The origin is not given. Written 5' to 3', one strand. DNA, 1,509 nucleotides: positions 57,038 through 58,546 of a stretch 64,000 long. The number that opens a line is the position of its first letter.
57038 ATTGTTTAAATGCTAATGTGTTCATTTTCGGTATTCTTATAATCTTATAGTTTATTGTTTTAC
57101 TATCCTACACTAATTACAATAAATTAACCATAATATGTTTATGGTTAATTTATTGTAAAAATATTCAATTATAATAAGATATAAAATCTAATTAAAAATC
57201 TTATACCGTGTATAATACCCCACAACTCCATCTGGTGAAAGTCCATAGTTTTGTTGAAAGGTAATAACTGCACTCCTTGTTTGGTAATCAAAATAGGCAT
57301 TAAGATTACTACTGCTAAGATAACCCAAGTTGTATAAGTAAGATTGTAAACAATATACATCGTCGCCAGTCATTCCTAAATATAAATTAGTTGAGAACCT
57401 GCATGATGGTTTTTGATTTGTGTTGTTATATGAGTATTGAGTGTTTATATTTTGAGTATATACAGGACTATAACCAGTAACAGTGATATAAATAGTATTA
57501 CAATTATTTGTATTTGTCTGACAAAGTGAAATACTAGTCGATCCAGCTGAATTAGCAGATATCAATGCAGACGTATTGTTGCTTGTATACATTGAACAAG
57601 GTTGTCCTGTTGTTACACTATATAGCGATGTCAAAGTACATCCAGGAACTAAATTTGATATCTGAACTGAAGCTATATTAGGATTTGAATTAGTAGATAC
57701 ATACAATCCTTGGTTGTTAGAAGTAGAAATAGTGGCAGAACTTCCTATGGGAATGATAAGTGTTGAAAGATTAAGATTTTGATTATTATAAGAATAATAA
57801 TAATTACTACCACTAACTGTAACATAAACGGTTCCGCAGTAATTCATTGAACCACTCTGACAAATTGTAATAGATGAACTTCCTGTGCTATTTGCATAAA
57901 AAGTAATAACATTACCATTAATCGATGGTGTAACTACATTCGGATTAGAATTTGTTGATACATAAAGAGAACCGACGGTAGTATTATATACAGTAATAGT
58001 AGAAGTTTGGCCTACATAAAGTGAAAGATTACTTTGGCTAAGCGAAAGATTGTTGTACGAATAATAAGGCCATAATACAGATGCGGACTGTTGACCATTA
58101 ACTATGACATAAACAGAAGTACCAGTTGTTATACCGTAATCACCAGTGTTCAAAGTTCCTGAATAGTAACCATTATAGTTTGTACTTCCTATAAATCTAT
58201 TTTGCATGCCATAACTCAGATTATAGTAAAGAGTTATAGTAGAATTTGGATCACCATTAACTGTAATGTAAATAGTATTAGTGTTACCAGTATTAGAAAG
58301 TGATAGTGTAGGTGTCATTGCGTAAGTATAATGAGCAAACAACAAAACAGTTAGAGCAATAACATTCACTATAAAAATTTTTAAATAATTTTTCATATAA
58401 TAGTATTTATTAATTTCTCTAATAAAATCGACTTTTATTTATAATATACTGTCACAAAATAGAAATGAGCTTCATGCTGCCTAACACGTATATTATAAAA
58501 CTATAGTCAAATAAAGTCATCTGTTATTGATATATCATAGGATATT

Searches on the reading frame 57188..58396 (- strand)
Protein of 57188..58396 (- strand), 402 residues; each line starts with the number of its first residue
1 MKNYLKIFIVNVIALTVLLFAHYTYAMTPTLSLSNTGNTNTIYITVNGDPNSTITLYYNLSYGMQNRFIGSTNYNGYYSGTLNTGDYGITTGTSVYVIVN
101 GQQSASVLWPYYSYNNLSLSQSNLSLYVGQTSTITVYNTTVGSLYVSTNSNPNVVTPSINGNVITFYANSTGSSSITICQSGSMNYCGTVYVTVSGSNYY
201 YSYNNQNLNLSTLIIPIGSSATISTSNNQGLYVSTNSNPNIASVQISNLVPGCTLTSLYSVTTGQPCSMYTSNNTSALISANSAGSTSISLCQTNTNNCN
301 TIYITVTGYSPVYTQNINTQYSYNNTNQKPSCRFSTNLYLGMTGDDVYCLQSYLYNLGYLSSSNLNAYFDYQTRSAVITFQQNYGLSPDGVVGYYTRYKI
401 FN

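Call 21: search_protein_families(library=pfam, proteins=[window:57188-58396:-])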
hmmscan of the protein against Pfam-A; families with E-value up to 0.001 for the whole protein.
window:57188-58396:- (402 aa): 1 family
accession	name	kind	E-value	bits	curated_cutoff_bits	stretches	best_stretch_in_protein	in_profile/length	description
PF01471.23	PG_binding_1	-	1.3e-14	54.5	23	1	343-398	1-55/57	Putative peptidoglycan binding domain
